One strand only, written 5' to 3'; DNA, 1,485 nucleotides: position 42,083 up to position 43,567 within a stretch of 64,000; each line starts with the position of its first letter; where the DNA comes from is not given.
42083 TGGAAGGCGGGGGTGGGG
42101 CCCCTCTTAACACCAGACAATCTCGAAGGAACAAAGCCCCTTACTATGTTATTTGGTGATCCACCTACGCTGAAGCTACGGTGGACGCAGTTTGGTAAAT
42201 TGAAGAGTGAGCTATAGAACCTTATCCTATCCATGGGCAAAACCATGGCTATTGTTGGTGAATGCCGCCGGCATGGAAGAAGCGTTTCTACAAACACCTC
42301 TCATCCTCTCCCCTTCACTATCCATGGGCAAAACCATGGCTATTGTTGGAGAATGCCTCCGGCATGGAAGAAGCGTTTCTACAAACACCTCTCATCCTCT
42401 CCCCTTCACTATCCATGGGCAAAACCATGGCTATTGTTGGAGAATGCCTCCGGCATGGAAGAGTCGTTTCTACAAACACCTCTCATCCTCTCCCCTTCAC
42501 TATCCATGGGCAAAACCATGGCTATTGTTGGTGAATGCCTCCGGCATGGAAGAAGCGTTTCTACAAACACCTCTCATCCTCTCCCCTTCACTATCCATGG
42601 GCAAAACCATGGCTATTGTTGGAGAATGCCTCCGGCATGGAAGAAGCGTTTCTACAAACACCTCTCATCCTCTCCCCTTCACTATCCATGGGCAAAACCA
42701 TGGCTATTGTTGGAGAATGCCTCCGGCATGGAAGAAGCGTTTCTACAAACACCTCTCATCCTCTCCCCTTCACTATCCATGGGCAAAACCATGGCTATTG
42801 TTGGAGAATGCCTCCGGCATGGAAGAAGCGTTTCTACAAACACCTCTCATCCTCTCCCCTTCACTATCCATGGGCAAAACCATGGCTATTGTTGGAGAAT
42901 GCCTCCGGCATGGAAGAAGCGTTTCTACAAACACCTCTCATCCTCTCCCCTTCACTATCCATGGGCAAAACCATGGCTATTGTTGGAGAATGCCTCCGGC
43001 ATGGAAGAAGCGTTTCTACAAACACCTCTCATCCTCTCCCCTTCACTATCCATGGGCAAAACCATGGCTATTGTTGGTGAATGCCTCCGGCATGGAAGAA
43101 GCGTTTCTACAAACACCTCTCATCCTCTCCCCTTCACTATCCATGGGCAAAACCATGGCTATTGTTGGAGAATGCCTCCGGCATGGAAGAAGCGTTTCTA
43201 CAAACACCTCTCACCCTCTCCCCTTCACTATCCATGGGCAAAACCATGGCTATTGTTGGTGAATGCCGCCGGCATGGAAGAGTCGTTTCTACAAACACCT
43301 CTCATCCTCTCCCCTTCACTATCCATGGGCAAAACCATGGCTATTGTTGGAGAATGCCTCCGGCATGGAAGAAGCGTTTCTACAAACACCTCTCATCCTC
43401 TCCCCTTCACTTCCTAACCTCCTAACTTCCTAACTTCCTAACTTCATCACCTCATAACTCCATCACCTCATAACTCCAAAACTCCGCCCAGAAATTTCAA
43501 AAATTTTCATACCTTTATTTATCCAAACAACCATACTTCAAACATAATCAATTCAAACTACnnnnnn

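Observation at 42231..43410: Thirteen near-identical 91-bp tandem units that are stop-free in all three forward frames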

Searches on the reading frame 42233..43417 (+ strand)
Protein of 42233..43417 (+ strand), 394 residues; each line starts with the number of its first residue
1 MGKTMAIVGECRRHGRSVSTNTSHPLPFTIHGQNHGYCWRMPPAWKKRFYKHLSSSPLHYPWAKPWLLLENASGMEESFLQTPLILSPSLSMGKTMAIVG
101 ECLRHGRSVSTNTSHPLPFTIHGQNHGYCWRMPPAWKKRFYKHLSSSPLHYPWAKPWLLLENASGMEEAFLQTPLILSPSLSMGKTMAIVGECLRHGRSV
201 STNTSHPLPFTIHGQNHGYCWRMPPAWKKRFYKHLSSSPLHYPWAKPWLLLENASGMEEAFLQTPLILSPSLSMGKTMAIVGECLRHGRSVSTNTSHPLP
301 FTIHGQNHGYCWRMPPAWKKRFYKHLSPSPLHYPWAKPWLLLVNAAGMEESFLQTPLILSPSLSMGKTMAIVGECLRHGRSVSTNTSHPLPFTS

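Call 12: search_protein_families(library=pfam, proteins=[window:42233-43417:+])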
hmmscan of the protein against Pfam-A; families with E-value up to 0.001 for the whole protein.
window:42233-43417:+ (394 aa): 1 family
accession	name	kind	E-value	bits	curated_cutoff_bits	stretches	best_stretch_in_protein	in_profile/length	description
PF13185.12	GAF_2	-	0.00018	22.2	28.6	0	180-209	47-78/136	GAF domain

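Call 13: find_homologous_proteins(query=window:42233-43417:+)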
Query window:42233-43417:+ (394 aa): 2 proteins with E <= 0.001 among 8000 candidates.
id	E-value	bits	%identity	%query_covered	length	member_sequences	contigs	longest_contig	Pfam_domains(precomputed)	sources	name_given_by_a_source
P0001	1.4e-275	932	100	100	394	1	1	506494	PF19811.6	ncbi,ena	-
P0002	1.8e-208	711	87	87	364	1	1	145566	-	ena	-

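Call 14: find_encoding_contigs(protein=P0002, flank=10000)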
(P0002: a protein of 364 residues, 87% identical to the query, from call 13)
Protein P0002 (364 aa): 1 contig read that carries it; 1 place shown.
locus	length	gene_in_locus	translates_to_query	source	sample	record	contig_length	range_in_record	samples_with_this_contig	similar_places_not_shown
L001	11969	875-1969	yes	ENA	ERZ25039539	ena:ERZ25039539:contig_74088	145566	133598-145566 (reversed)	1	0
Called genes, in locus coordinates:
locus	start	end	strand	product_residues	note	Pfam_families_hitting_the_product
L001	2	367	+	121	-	?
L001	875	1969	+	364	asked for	-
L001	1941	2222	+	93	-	-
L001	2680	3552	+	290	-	PF20434:BD-FAE, PF07859:Abhydrolase_3, PF00326:Peptidase_S9 (faint)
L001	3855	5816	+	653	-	PF22666:Glyco_hydro_2_N2, PF00703:Glyco_hydro_2, PF02836:Glyco_hydro_2_C (weak)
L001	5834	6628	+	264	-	PF18368:Ig_GlcNase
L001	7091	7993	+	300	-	-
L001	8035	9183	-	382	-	PF01408:GFO_IDH_MocA, PF01488:Shikimate_DH (faint), PF03447:NAD_binding_3 (weak), PF03807:F420_oxidored (faint), PF22725:GFO_IDH_MocA_C3, PF02894:GFO_IDH_MocA_C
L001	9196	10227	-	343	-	PF08240:ADH_N, PF00107:ADH_zinc_N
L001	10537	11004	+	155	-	-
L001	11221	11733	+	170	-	-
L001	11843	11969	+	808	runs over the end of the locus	PF08531:Bac_rhamnosid_N, PF05592:Bac_rhamnosid, PF17389:Bac_rhamnosid6H, PF17390:Bac_rhamnosid_C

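Call 15: find_encoding_contigs(protein=P0001, flank=3000)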
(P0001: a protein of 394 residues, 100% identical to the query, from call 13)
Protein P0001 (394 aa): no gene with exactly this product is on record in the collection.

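Call 30: find_homologous_proteins(query=P0003, max_evalue=1e-30)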
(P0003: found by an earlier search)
Query P0003 (290 aa): 7354 proteins with E <= 1e-30 among 8000 candidates; the best 120 are listed.
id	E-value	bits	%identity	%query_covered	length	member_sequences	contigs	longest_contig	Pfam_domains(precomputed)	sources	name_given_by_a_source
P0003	1.7e-201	686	100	100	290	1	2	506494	PF00326.28,PF07859.20,PF20434.6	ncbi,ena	-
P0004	9.0e-145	500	72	99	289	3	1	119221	PF00326.28,PF07859.20,PF01738.25,PF20434.6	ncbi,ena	-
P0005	7.5e-140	484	70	99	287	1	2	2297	PF07859.20,PF20434.6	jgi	jgi:acetyl esterase/lipase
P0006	3.0e-136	472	72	92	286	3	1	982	PF00326.28,PF07859.20,PF01738.25,PF20434.6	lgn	-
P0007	4.8e-132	458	67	99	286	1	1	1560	PF00326.28,PF07859.20,PF01738.25,PF20434.6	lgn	-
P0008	1.4e-118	414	62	99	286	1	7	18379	PF00326.28,PF07859.20,PF01738.25,PF20434.6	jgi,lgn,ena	-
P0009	4.3e-113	396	61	93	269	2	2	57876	PF07859.20,PF01738.25,PF20434.6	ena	-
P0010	2.3e-98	347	53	99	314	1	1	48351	PF07859.20,PF20434.6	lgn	-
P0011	2.1e-92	328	53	94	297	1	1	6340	PF07859.20,PF01738.25,PF20434.6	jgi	jgi:acetyl esterase/lipase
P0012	5.6e-91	323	54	89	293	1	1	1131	PF07859.20,PF20434.6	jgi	jgi:acetyl esterase/lipase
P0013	8.5e-90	319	50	98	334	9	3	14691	PF00326.28,PF07859.20,PF20434.6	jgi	jgi:acetyl esterase/lipase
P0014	2.3e-87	311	50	99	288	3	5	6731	PF00326.28,PF07859.20,PF20434.6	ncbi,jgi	jgi:predicted esterase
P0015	4.0e-87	310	48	98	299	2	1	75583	PF00326.28,PF07859.20,PF01738.25,PF20434.6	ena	-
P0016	3.3e-86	307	49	99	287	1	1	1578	PF00326.28,PF07859.20,PF01738.25,PF20434.6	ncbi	-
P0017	3.4e-85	304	48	100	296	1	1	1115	PF00326.28,PF07859.20,PF01738.25,PF20434.6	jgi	jgi:acetyl esterase/lipase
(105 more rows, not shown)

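Call 31: find_encoding_contigs(protein=P0004, flank=8000, max_places=3)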
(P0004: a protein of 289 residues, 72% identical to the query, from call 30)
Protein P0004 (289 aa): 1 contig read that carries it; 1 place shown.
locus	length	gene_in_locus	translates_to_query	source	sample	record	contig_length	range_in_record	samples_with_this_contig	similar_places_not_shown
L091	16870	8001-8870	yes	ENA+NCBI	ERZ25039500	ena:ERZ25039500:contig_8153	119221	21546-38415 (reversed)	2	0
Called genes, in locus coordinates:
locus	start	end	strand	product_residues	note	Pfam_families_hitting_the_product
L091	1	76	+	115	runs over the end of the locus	PF01035:DNA_binding_1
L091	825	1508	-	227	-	PF01370:Epimerase (weak)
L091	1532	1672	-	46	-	-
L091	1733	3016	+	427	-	PF17957:Big_7, PF09603:Fib_succ_major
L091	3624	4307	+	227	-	PF17957:Big_7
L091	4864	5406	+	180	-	-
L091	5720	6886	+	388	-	PF00487:FA_desaturase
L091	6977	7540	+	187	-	-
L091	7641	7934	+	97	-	-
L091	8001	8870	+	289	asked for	PF20434:BD-FAE, PF07859:Abhydrolase_3, PF01738:DLH (faint), PF00326:Peptidase_S9 (faint), PF07859:Abhydrolase_3 (weak)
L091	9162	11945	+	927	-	PF22666:Glyco_hydro_2_N2, PF00703:Glyco_hydro_2, PF02836:Glyco_hydro_2_C (weak), PF17786:Mannosidase_ig (weak), PF18368:Ig_GlcNase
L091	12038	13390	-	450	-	PF04616:Glyco_hydro_43, PF16990:CBM_35 (weak)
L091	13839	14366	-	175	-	-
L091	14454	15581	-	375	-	PF01408:GFO_IDH_MocA, PF02894:GFO_IDH_MocA_C, PF22725:GFO_IDH_MocA_C3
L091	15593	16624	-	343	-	PF08240:ADH_N, PF00107:ADH_zinc_N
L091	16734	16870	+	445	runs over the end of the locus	PF02595:Gly_kinase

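Call 32: find_encoding_contigs(protein=P0009, flank=8000, max_places=3)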
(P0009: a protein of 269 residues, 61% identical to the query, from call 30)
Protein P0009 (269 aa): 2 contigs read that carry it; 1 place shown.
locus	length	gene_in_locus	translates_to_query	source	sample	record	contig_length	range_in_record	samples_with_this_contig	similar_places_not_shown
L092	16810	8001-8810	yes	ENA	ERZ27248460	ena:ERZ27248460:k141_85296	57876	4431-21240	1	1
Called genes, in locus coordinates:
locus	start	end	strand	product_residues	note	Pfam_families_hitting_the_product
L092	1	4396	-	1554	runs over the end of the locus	PF07494:Reg_prop (faint), PF07495:Y_Y_Y, PF00512:HisKA (weak), PF02518:HATPase_c, PF00072:Response_reg, PF00165:HTH_AraC, PF12833:HTH_18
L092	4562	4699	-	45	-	-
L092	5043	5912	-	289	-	PF02629:CoA_binding, PF13380:CoA_binding_2 (faint), PF13607:Succ_CoA_lig, PF00549:Ligase_CoA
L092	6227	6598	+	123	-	PF00072:Response_reg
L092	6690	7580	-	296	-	PF00376:MerR, PF13411:MerR_1, PF02607:B12-binding_2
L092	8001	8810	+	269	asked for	PF20434:BD-FAE, PF07859:Abhydrolase_3, PF01738:DLH (faint)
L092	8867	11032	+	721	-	-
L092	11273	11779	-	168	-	-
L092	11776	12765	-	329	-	PF04389:Peptidase_M28, PF01546:Peptidase_M20 (weak)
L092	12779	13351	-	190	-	-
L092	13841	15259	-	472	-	PF01370:Epimerase, PF05368:NmrA (weak), PF13460:NAD_binding_10, PF11066:DUF2867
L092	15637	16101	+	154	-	-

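Call 33: find_encoding_contigs(protein=P0008, flank=8000, max_places=3)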
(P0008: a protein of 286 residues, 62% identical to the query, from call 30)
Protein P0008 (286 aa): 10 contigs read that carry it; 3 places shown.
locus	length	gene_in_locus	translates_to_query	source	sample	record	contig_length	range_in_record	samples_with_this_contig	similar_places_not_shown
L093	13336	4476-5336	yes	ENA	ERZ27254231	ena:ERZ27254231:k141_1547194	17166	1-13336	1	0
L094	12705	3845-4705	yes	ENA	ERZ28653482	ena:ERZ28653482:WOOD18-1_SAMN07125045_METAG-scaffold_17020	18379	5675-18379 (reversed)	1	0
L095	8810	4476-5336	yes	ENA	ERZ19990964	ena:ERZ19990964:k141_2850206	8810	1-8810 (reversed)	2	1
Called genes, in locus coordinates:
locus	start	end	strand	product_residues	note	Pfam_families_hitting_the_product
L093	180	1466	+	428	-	PF07944:Beta-AFase-like_GH127_cat, PF20736:Glyco_hydro127M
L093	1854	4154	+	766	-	PF17389:Bac_rhamnosid6H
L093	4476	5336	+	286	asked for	PF20434:BD-FAE, PF07859:Abhydrolase_3, PF01738:DLH, PF00326:Peptidase_S9 (faint)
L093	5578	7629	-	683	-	PF07944:Beta-AFase-like_GH127_cat, PF20736:Glyco_hydro127M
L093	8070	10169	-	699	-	PF16477:DUF5054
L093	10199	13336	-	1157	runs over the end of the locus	PF25788:Ig_Rha78A_N, PF08531:Bac_rhamnosid_N, PF05592:Bac_rhamnosid, PF17389:Bac_rhamnosid6H, PF17390:Bac_rhamnosid_C, PF13290:CHB_HEX_C_1, PF13287:Fn3_assoc, PF07691:PA14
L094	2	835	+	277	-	?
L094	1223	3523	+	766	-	PF17389:Bac_rhamnosid6H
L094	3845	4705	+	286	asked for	PF20434:BD-FAE, PF07859:Abhydrolase_3, PF01738:DLH, PF00326:Peptidase_S9 (faint)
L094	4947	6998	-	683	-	PF07944:Beta-AFase-like_GH127_cat, PF20736:Glyco_hydro127M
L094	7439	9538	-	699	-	PF16477:DUF5054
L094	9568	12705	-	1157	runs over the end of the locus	PF25788:Ig_Rha78A_N, PF08531:Bac_rhamnosid_N, PF05592:Bac_rhamnosid, PF17389:Bac_rhamnosid6H, PF17390:Bac_rhamnosid_C, PF13290:CHB_HEX_C_1, PF13287:Fn3_assoc, PF07691:PA14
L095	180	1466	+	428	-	PF07944:Beta-AFase-like_GH127_cat, PF20736:Glyco_hydro127M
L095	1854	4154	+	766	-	PF17389:Bac_rhamnosid6H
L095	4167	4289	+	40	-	-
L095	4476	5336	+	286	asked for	PF20434:BD-FAE, PF07859:Abhydrolase_3, PF01738:DLH, PF00326:Peptidase_S9 (faint)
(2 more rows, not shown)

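Call 37: search_protein_representatives(protein=window:42233-43417:+)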
Query: 394 residues. Proteins with E-value up to 0.001 (for the whole library): 4; up to 1e-10: 2; up to 1e-30: 2. The best 4 are listed.
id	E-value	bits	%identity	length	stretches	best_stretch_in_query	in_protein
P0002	5.8e-209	710.7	96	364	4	132-290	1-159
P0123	1.0e-35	139.8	92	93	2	251-295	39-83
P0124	1.3e-05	40.7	92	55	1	365-389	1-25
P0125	3.6e-05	39.2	80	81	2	91-110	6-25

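Call 39: find_encoding_contigs(protein=P0124, flank=6000)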
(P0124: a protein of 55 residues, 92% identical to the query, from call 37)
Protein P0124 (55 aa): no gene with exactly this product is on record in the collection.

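Call 40: find_encoding_contigs(protein=P0125, flank=6000)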
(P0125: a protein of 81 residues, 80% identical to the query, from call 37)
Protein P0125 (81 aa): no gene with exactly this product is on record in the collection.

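Call 67: search_protein_families(library=padloc, proteins=[window:42233-43417:+], max_evalue=0.001)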
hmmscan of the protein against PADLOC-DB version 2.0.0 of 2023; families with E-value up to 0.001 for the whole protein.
window:42233-43417:+ (394 aa): 1 family
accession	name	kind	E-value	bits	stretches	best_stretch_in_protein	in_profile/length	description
PDLC04828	PDC-S02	-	1.5e-06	26.8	0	29-54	27-52/92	-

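Call 76: search_solved_structures(query=window:42233-43417:+, max_evalue=1)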
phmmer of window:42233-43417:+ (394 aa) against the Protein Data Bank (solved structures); distinct sequences matched with E-value up to 1: 0.

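Call 84: predict_structure(protein=window:42233-43417:+)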
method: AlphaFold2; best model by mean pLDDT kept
length: 394 residues; sequences in the alignment: 1
mean_pLDDT: 58.0   pTM: 0.37
mean pLDDT of the five models: 58.0, 40.0, 35.0, 31.5, 24.2
residues with pLDDT >= 90: 0; 70-90: 43; 50-70: 238; < 50: 113
segments of 3 or more residues with pLDDT < 50: 32-40, 57-59, 68-82, 124-131, 162-173, 215-223, 253-264, 306-314, 327-335, 341-354
pLDDT, mean of each block of 10 residues (from residue 1): 62 62 67 46 62 59 49 41 62 68 63 67 48 62 62 52 44 59 67 62 67 49 58 63 52 45 56 65 60 67 51 51 51 47 46 56 70 59 75 73
secondary structure, 60 per line:
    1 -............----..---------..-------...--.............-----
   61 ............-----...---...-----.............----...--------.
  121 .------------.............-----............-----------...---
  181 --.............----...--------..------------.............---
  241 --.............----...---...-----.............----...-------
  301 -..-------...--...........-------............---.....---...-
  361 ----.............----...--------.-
elements in order: H2-13 H43-55 H61-72 E84-86 H92-104 E109-111 H134-146 H152-163 E175-177 H183-195 E200-202 H225-237 H243-255 E266-268 H274-286 E291-293 H316-326 H334-345 H349-353 E357-359 H365-377 E382-384
